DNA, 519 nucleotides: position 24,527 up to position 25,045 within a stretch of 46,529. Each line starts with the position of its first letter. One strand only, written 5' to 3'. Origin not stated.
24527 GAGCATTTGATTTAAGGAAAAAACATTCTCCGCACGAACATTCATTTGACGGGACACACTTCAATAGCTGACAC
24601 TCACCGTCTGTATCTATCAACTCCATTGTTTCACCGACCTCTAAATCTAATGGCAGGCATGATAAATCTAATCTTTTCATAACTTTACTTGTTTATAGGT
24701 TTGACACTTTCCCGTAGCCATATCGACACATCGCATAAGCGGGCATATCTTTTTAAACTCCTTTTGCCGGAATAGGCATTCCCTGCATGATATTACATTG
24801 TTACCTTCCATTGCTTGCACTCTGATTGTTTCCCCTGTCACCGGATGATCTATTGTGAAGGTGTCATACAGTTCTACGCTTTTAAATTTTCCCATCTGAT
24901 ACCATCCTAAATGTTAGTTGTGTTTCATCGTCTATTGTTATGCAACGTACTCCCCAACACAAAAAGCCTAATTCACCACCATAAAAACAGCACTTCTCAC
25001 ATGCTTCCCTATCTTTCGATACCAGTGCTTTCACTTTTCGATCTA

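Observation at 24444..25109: Three consecutive genes share an unrecognised ~60-aa Cys4 mini-domain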

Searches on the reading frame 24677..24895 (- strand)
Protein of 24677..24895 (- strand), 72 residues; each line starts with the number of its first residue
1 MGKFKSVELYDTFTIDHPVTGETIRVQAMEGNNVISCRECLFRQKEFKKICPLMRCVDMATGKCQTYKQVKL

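Call 4: search_protein_families(library=pfam, proteins=[window:24677-24895:-], max_evalue=1)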
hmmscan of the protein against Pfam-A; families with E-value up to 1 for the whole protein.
window:24677-24895:- (72 aa): 1 family
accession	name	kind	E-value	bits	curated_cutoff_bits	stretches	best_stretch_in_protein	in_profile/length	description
PF15944.10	DUF4752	-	0.099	13.1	27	1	8-31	50-73/84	Domain of unknown function (DUF4752)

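Call 5: search_protein_families(library=phrogs, proteins=[window:24677-24895:-], max_evalue=1)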
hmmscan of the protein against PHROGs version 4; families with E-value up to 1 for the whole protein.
window:24677-24895:- (72 aa): 0 families

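Call 14: find_homologous_proteins(query=window:24677-24895:-, max_evalue=0.01)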
Query window:24677-24895:- (72 aa): 30 proteins with E <= 0.01 among 30 candidates.
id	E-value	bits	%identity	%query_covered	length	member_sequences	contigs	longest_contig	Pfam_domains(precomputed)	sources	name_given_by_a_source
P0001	4.4e-41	155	97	100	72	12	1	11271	-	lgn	-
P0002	4.9e-40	151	96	100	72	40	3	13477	-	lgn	-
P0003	3.2e-38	146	92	100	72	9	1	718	-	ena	-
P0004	3.2e-38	146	90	100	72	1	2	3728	-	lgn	-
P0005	5.7e-38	145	90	100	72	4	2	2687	-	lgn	-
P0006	6.0e-38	145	90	100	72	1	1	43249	-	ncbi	-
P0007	1.1e-37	144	89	100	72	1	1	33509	-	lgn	-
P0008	1.4e-37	144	89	100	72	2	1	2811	-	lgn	-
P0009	2.0e-37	143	89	100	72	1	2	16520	-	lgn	-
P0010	5.6e-37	142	88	100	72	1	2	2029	-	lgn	-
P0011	1.7e-36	140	86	100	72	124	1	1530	-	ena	-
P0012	1.8e-36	140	88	100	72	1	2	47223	-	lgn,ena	-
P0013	2.5e-36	140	88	100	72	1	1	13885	-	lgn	-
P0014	9.4e-36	138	88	100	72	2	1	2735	-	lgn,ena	-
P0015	1.0e-35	138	86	100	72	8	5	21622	-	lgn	-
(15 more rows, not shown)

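Call 30: search_solved_structures(query=A2, max_evalue=10, show_alignments=3)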
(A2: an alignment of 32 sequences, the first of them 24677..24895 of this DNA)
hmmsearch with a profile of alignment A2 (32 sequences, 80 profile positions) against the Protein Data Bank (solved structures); distinct sequences matched with E-value up to 10: 0.

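Call 31: search_protein_families(library=pfam, alignment_id=A2, max_evalue=1)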
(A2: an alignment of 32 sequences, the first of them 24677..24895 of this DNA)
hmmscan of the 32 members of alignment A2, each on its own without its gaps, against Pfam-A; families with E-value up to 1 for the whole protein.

A. member 1, window:24677-24895:- (72 aa): 1 family
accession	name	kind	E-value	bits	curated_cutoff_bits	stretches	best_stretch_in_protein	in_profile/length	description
PF15944.10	DUF4752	-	0.099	13.1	27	1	8-31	50-73/84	Domain of unknown function (DUF4752)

B. families by the number of members that match (of 32 scanned): 5 families
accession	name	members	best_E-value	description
PF15944.10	DUF4752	3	0.099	Domain of unknown function (DUF4752)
PF12274.14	DUF3615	2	0.026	Protein of unknown function (DUF3615)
PF01355.22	HIPIP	1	0.057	High potential iron-sulfur protein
PF03604.18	Zn_ribbon_RPAB4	1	0.064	DNA directed RNA polymerase, 7 kDa subunit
PF14885.12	GHL15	1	0.11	Hypothetical glycosyl hydrolase family 15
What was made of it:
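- One member gave a stray weak HIPIP hit (E 0.057, call 31).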

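Call 32: search_protein_families(library=phrogs, alignment_id=A2, max_evalue=0.1)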
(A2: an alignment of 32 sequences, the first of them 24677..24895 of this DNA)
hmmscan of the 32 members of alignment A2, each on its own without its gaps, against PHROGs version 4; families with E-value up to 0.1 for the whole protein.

A. member 1, window:24677-24895:- (72 aa): 0 families

B. families by the number of members that match (of 32 scanned): 6 families
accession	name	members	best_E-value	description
phrog_9478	-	1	0.037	minor tail protein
phrog_33525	-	1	0.057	-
phrog_20789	-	1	0.069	-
phrog_4152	-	1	0.07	-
phrog_7159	-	1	0.082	-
phrog_28266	-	1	0.087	-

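Call 34: predict_structure(alignment_id=A2)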
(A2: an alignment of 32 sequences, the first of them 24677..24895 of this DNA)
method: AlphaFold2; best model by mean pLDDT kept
length: 72 residues; sequences in the alignment: 32
mean_pLDDT: 44.3   pTM: 0.28
mean pLDDT of the five models: 44.3, 39.1, 38.2, 37.9, 34.6
residues with pLDDT >= 90: 0; 70-90: 0; 50-70: 18; < 50: 54
segments of 3 or more residues with pLDDT < 50: 1-49, 68-72
pLDDT, mean of each block of 10 residues (from residue 1): 42 41 41 40 41 54 53 35
secondary structure, 60 per line:
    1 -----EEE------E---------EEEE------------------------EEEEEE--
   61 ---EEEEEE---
elements in order: E6-8 E25-28 E53-58 E64-69
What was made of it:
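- Tried and rejected: AlphaFold2 of the 72-aa protein with a clade-only alignment failed (pLDDT 44, call 34), so that model was not used.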

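Call 35: search_protein_representatives(alignment_id=A2)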
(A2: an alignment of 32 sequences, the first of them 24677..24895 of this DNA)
Query: 32 sequences, 80 profile positions. Proteins with E-value up to 0.001 (for the whole library): 74; up to 1e-10: 18; up to 1e-30: 0. The best 74 are listed.
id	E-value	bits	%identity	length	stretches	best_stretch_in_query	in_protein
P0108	8.2e-30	118.6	-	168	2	1-80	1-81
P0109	7.9e-26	105.8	-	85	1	1-80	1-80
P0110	7.4e-20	86.7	-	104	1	1-79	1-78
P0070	9.7e-19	83.1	-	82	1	2-79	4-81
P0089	2.6e-17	78.5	-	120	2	1-54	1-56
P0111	1.1e-16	76.5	-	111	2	1-79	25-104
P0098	1.7e-16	75.9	-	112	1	1-79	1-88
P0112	4.0e-15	71.6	-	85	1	1-78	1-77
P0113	8.5e-15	70.5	-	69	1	1-52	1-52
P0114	2.8e-14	68.9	-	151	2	1-78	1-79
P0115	3.4e-14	68.5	-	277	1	1-79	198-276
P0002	4.4e-14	68.2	-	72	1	1-76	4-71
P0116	1.3e-13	66.7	-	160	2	1-76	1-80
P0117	3.1e-13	65.5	-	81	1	1-79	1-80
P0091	8.2e-13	64.1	-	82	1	1-79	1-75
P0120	1.0e-10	57.4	-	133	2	28-76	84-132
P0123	5.3e-08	48.7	-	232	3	39-77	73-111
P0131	3.3e-06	43.0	-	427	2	11-76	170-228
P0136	3.3e-05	39.8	-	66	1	12-77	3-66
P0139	6.0e-05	38.9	-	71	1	11-76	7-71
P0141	7.5e-05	38.6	-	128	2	15-77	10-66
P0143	9.7e-05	38.3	-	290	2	16-73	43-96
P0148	1.4e-04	37.8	-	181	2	23-77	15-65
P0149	1.8e-04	37.4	-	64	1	12-78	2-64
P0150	1.9e-04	37.3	-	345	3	10-78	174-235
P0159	4.3e-04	36.2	-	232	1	11-77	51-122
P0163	6.1e-04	35.7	-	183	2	35-77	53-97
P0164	6.8e-04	35.6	-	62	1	12-76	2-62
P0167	7.8e-04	35.4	-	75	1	10-77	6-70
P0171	9.3e-04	35.1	-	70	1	9-76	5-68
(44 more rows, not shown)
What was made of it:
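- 74 representatives at E < 1e-3 out of 1.84e9 (call 35).
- Tried and rejected: The exhaustive profile search was needed to reach distant members (call 35).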

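Call 37: search_protein_families(library=pfam, proteins=[P0131, P0143, P0150, P0159, P0123, P0148, P0163, P0120, P0136, P0149], max_evalue=0.1)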
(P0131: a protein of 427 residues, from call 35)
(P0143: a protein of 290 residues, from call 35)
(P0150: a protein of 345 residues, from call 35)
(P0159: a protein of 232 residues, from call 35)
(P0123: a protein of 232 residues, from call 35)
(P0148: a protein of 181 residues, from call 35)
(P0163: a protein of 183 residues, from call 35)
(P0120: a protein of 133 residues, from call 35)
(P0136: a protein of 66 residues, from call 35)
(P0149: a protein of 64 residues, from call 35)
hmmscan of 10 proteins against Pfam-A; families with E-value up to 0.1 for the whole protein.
P0131 (427 aa): 3 families
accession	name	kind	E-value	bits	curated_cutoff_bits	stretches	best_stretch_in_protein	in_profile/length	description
PF19087.6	DUF5776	-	0.0058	17.2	27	0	66-98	17-47/67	Domain of unknown function (DUF5776)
PF22639.1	Gp18_dom_I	-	0.034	14.6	27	0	3-33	14-44/93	Tail sheath protein Gp18-like domain I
PF12158.14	DUF3592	-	0.058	14.5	25.3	0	59-90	27-67/84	Domain of unknown function (DUF3592)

P0143 (290 aa): 1 family
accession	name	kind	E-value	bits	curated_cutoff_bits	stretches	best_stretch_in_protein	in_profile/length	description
PF11753.13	DUF3310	-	3.1e-05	24.4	24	1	200-226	33-60/60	Protein of unknwon function (DUF3310)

P0150 (345 aa): 3 families
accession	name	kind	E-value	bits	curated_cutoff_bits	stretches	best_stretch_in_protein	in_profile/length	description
PF23003.2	Fn1_2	-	0.026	15.2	27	0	173-196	43-66/70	Fibronectin type I domain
PF02839.19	CBM_5_12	-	0.049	14.1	26.2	0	176-193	7-24/44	Carbohydrate-binding module family 5/12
PF04471.18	Mrr_cat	-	0.079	13.5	21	0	173-225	7-61/115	Restriction endonuclease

P0159 (232 aa): 0 families

P0123 (232 aa): 0 families

P0148 (181 aa): 0 families

P0163 (183 aa): 0 families

P0120 (133 aa): 0 families

P0136 (66 aa): 5 families
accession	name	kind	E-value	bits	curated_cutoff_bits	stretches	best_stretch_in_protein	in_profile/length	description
PF14949.11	ARF7EP_C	-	0.022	15.8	27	1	28-60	67-97/103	ARF7 effector protein C-terminus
PF18337.7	Tudor_RapA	-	0.036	14.7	26.4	1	11-39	6-31/62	RapA N-terminal Tudor like domain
PF04014.23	MazE_antitoxin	-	0.039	14.3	24.7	1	4-27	22-45/48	Antidote-toxin recognition MazE, bacterial antitoxin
PF04276.17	DUF443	-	0.054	13.7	26.2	1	5-60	119-172/202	Protein of unknown function (DUF443)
PF24183.1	DUF7412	-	0.061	13.9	27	1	4-47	29-72/158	Family of unknown function (DUF7412)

P0149 (64 aa): 0 families

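Call 38: search_protein_families(library=phrogs, proteins=[P0131, P0143, P0150, P0159, P0123, P0148, P0163, P0141, P0136, P0149], max_evalue=0.01)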
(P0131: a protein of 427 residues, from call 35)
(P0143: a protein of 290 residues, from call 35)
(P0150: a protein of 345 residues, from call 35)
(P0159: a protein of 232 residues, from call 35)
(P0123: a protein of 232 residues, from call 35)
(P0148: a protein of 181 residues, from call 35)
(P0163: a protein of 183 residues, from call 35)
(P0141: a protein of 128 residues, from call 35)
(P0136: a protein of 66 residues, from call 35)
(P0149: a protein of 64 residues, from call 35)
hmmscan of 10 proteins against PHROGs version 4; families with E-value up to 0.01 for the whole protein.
P0131 (427 aa): 12 families
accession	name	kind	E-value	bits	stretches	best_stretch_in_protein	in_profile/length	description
phrog_7488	-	unknown function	2.8e-19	70.7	2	81-183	2-91/144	-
phrog_6628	-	unknown function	1.2e-15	58.1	1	304-410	565-665/685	-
phrog_9763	-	unknown function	4.3e-12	47.3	1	320-411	153-236/247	-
phrog_9434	-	unknown function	9.7e-12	46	1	324-410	407-492/507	-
phrog_3956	-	unknown function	3.1e-10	40.8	1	325-414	500-580/585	-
phrog_11504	-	unknown function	1.7e-09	39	1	325-413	285-371/376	-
phrog_19550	-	unknown function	1.9e-09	38.8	1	312-415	82-183/186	-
phrog_28211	-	unknown function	3.6e-08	34.3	1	323-410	132-221/234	-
phrog_6574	-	unknown function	2.6e-07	31.8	1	324-410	116-206/217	-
phrog_14548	-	unknown function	1.7e-06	28.5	1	317-409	284-369/378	-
phrog_3523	-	unknown function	0.0038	17.6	0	3-75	78-140/315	-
phrog_33085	-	unknown function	0.0052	17.7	0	251-289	23-66/74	-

P0143 (290 aa): 9 families
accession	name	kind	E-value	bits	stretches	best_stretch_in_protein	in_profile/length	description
phrog_236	-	other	4.2e-08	34.2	1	169-235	237-308/431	nucleotide kinase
phrog_4897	-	other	6.6e-06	27.4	1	164-230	106-178/186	kinase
phrog_11324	-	other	1.1e-05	27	1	193-234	31-73/139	nucleotide kinase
phrog_25460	-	unknown function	1.4e-05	25.9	1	170-231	74-139/144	-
phrog_5839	-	unknown function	2.4e-05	25.3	1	176-269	10-107/128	-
phrog_4943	-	unknown function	6.7e-05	24.4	1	167-231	85-158/166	-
phrog_4824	-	unknown function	0.00028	21.9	1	173-227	6-58/128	-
phrog_1689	-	other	0.0022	18.9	1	197-227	198-229/243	nucleotide kinase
phrog_4472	-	other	0.0065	17.4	0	199-242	41-88/100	nucleotide kinase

P0150 (345 aa): 1 family
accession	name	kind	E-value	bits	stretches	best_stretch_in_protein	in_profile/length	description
phrog_33085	-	unknown function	0.00043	21.2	0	93-154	3-68/74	-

P0159 (232 aa): 0 families

P0123 (232 aa): 1 family
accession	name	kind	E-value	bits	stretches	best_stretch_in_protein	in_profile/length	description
phrog_33085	-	unknown function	4.4e-06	27.6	0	195-232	31-68/74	-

P0148 (181 aa): 0 families

P0163 (183 aa): 1 family
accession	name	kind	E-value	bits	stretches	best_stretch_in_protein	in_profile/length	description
phrog_33085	-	unknown function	1.4e-05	26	0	47-96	19-69/74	-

P0141 (128 aa): 1 family
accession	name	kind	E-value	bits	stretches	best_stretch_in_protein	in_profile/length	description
phrog_33085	-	unknown function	0.0032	18.4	0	81-126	14-67/74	-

P0136 (66 aa): 1 family
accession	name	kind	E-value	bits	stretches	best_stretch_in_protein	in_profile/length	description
phrog_33085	-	unknown function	0.0011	19.9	1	24-63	25-67/74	-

P0149 (64 aa): 1 family
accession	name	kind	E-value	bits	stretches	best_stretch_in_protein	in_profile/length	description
phrog_33085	-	unknown function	0.0016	19.4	1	23-59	28-66/74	-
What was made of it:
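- On phrog_33085: Distant family members reach 4e-6 (call 38).
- Closest known: phrog_33085. Same: Distant family members match its positions ~20-69 of 74, covering the Cys-rich part and last strand, at E 4e-6 to 5e-3 (call 38).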

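Call 44: find_encoding_contigs(protein=P0167, flank=8000, max_places=3)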
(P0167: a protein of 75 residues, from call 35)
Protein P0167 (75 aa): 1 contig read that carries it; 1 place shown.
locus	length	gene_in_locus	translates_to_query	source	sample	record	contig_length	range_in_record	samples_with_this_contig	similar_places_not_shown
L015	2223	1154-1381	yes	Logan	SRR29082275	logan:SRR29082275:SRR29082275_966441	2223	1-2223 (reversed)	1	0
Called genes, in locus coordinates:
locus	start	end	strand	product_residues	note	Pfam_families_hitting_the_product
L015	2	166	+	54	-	?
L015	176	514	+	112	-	-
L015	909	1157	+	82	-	-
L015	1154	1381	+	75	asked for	-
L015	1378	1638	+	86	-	-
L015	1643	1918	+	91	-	-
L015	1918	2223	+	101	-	?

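Call 54: search_dna_similar(query=P0136, collection=phages, mode=protein, max_evalue=1, max_rows=30)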
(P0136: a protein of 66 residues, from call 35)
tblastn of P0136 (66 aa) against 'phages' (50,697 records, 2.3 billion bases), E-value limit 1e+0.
Records with a match: 16; places in all: 16; records where one place covers at least 80% of the query: 16.
Best place of each record, by identity: <60% 16.
By first word of the organism name: Bacteroides 14; uncultured 2.
By host as written in the record: Bacteroides fragilis 4; Bacteroides ovatus DA735 4; - 2; Bacteroides ovatus DA668 2; Bacteroides fragilis GB124 1; Bacteroides fragilis CSC10 1; Bacteroides fragilis BSC344 1; Bacteroides fragilis DA486 1.
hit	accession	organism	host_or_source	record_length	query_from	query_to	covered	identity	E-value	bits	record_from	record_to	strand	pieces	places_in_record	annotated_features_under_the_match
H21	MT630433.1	Bacteroides phage vB_BfrS_23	Bacteroides fragilis GB124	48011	4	64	92%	39.4%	3e-1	33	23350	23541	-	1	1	hypothetical protein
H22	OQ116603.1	Bacteroides phage vB_BfrS_UZM3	Bacteroides fragilis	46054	3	65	95%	37.9%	1e-3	40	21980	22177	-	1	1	hypothetical protein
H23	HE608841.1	Bacteroides phage B124-14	Bacteroides fragilis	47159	3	65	95%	37.9%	2e-3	40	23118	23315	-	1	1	hypothetical protein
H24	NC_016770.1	Bacteroides phage B124-14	Bacteroides fragilis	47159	3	65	95%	37.9%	2e-3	40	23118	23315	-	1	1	hypothetical protein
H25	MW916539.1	Bacteroides phage GEC_vB_Bfr_VA7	Bacteroides fragilis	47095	3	65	95%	37.9%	2e-3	39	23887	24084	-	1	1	hypothetical protein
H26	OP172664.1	Bacteroides phage BF10P3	Bacteroides fragilis CSC10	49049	3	65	95%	36.4%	2e-2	37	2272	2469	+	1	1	hypothetical protein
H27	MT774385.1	uncultured phage cr108_1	human feces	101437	1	64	97%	34.7%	6e-1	33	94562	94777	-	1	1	hypothetical protein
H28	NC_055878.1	uncultured phage cr108_1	human feces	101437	1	64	97%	34.7%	6e-1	33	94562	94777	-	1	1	hypothetical protein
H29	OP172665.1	Bacteroides phage BF344P1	Bacteroides fragilis BSC344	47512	3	65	95%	34.8%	2e-2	37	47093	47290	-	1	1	hypothetical protein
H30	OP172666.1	Bacteroides phage BF486P1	Bacteroides fragilis DA486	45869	3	65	95%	33.8%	7e-1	32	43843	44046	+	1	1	hypothetical protein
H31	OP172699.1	Bacteroides phage BO668P2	Bacteroides ovatus DA668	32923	1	62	94%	30.6%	7e-1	32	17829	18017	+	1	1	hypothetical protein (x2)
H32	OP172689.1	Bacteroides phage BK735P3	Bacteroides ovatus DA735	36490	1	62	94%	30.6%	7e-1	32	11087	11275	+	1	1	hypothetical protein (x2)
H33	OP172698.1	Bacteroides phage BO668P1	Bacteroides ovatus DA668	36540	1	62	94%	30.6%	7e-1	32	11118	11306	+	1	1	hypothetical protein (x2)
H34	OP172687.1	Bacteroides phage BK735P1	Bacteroides ovatus DA735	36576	1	62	94%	30.6%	7e-1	32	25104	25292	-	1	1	hypothetical protein (x2)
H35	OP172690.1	Bacteroides phage BK735P4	Bacteroides ovatus DA735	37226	1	62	94%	30.6%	7e-1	32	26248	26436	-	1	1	hypothetical protein (x2)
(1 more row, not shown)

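Call 55: search_dna_similar(query=P0141, collection=phages, mode=protein, max_evalue=1, max_rows=30)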
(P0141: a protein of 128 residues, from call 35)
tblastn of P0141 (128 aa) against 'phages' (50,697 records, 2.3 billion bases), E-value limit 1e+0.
Records with a match: 9; places in all: 10; records where one place covers at least 80% of the query: 1.
Best place of each record, by identity: <60% 9.
By first word of the organism name: Bacteroides 7; Bacteriophage 1; Parabacteroides 1.
By host as written in the record: Bacteroides thetaiotaomicron VPI-5482 4; Bacteroides uniformis MB20-41 1; - 1; Bacteroides thetaiotaomicron DA638 1; Parabacteroides distasonis DA491 1; Bacteroides koreensis HM3 1.
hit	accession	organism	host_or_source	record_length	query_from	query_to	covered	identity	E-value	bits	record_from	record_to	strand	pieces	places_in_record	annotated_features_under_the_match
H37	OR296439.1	Bacteroides phage C3_41T2LP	Bacteroides uniformis MB20-41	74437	1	128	94%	36.7%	6e-4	79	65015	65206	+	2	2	hypothetical protein (x2)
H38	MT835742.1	Bacteriophage sp.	human fecal samples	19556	4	67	50%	38.4%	3e-3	62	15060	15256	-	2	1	record has no annotation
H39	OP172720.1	Bacteroides phage BT638P2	Bacteroides thetaiotaomicron DA638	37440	1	61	48%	36.2%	1e-1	37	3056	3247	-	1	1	hypothetical protein (x2)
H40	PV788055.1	Bacteroides phage BT24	Bacteroides thetaiotaomicron VPI-5482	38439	1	61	48%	36.2%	6e-1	35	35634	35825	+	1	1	hypothetical protein (x2)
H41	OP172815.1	Parabacteroides phage PD491P1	Parabacteroides distasonis DA491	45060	73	126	42%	37.5%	3e-3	42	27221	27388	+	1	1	hypothetical protein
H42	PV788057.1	Bacteroides phage BT50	Bacteroides thetaiotaomicron VPI-5482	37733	1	61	48%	31.7%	2e-1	36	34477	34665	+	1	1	none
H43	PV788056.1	Bacteroides phage BT34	Bacteroides thetaiotaomicron VPI-5482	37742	1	61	48%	31.7%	2e-1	36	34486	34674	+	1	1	none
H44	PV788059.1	Bacteroides phage BT04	Bacteroides thetaiotaomicron VPI-5482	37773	1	61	48%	31.7%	2e-1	36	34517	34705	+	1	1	none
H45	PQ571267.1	Bacteroides phage BKO1-3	Bacteroides koreensis HM3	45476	74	125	41%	35.2%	1e-1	37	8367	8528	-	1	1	none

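Call 56: get_annotated_region(hit=H27, flank=5000)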
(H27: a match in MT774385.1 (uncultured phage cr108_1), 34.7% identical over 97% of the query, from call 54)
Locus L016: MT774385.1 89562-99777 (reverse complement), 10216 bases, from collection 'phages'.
description: Uncultured phage cr108_1, complete genome.
organism: uncultured phage cr108_1 (NCBI taxid 2772069)
taxonomy: Viruses; Duplodnaviria; Heunggongvirae; Uroviricota; Caudoviricetes; Crassvirales; Steigviridae; Asinivirinae; Pipoluvirus; Pipoluvirus rarus
host: -; source: human feces; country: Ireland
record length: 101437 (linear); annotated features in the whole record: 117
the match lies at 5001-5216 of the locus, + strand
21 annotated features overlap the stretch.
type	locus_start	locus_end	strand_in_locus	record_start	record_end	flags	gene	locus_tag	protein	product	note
CDS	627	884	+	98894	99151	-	-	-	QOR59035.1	hypothetical protein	gp_22658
CDS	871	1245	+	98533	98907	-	-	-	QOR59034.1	hypothetical protein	gp_22657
CDS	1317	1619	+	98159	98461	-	-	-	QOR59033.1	hypothetical protein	gp_22656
CDS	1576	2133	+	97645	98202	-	-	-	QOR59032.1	hypothetical protein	gp_22655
tRNA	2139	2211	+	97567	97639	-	-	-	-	tRNA-Arg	-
CDS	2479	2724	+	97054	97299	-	-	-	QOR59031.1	hypothetical protein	gp_22653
CDS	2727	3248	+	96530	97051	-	-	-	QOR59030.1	hypothetical protein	gp_22652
CDS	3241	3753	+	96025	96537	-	-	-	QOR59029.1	putative serine/threonine phosphatase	gp_22651; putative serine/threonine phosphatase [Salmonella phage 7-11]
CDS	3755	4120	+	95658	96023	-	-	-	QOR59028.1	hypothetical protein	gp_22650; VOG6091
CDS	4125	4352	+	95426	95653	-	-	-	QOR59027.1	hypothetical protein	gp_22649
tRNA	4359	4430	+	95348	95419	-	-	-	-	tRNA-Gln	-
CDS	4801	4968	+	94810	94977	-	-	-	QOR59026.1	hypothetical protein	gp_22647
CDS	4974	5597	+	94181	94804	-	-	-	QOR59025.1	hypothetical protein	gp_22646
tRNA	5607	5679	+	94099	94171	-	-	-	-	tRNA-Thr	-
CDS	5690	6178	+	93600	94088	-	-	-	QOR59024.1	putative endolysin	gp_22644; N-acetylmuramoyl-L-alanine_amidase, putative phage endolysin; VOG4772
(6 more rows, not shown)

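Call 57: get_annotated_region(hit=H34, flank=5000)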
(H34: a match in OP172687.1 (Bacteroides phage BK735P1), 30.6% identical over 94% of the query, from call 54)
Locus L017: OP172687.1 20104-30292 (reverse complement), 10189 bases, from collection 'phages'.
description: Bacteroides phage BK735P1, complete genome.
organism: Bacteroides phage BK735P1 (NCBI taxid 2968569)
taxonomy: Viruses; Duplodnaviria; Heunggongvirae; Uroviricota; Caudoviricetes
host: Bacteroides ovatus DA735; source: municipal sewage; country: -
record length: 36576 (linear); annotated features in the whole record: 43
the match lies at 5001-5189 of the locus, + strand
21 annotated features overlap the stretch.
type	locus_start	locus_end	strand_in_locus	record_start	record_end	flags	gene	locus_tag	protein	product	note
CDS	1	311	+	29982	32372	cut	-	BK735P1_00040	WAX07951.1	hypothetical protein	-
CDS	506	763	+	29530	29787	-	-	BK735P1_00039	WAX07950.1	hypothetical protein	-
CDS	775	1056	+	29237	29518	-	-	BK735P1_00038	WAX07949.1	hypothetical protein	-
CDS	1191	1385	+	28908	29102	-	-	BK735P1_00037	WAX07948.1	hypothetical protein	-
CDS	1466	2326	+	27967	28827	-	-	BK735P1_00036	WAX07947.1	hypothetical protein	-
CDS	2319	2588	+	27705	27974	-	-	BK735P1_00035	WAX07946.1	hypothetical protein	-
CDS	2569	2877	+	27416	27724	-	-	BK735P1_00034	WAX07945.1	hypothetical protein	-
CDS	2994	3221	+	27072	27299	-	-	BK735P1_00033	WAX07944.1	hypothetical protein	-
CDS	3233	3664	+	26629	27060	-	-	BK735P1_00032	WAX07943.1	hypothetical protein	-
CDS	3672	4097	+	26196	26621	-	-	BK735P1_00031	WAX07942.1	hypothetical protein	-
CDS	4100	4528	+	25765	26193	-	-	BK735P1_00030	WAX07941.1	hypothetical protein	-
CDS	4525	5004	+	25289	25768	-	-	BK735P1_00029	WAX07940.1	hypothetical protein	-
CDS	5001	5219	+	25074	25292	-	-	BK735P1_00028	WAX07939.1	hypothetical protein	-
CDS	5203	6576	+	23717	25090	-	-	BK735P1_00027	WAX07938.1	hypothetical protein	-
CDS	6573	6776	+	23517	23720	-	-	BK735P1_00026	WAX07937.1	hypothetical protein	-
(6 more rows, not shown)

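Call 58: get_annotated_region(hit=H37, flank=5000)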
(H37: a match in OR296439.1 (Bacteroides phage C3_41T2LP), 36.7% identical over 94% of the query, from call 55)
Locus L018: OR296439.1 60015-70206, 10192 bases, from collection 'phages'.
description: Bacteroides phage C3_41T2LP, complete genome.
organism: Bacteroides phage C3_41T2LP (NCBI taxid 3070809)
taxonomy: Viruses; Duplodnaviria; Heunggongvirae; Uroviricota; Caudoviricetes
host: Bacteroides uniformis MB20-41; source: phage plaques of the host; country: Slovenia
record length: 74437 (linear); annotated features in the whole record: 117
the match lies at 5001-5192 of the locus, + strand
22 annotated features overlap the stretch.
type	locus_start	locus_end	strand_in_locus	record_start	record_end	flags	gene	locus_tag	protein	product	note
CDS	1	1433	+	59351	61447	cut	-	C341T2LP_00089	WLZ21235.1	DNA directed DNA polymerase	-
CDS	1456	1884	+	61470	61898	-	-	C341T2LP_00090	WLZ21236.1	hypothetical protein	Protein on unknown function (DUF4494 domain)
CDS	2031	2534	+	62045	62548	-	-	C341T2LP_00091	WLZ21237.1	deoxyuridine 5'-triphosphate nucleotidohydrolase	-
CDS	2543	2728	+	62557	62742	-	-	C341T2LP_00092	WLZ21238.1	DNA binding protein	-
CDS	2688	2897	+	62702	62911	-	-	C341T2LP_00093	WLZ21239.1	hypothetical protein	-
CDS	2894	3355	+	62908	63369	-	-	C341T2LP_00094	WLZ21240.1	DNA-dependent RNA polymerase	-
CDS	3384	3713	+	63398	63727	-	-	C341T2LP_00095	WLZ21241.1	hypothetical protein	-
CDS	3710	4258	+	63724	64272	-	-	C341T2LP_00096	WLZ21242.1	DNA polymerase III subunit beta promoting factor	DNA polymerase III subunit beta promoting factor, transferase.05A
CDS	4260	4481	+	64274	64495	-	-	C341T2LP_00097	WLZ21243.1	hypothetical protein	-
CDS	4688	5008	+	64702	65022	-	-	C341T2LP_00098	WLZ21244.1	hypothetical protein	-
CDS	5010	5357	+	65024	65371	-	-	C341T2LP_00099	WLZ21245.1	hypothetical protein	-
CDS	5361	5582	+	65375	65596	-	-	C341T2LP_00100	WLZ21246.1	hypothetical protein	-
CDS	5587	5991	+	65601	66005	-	-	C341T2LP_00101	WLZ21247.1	YopX protein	-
CDS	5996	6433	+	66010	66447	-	-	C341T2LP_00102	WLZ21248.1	hypothetical protein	-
CDS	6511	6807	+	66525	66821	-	-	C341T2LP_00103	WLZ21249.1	hypothetical protein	-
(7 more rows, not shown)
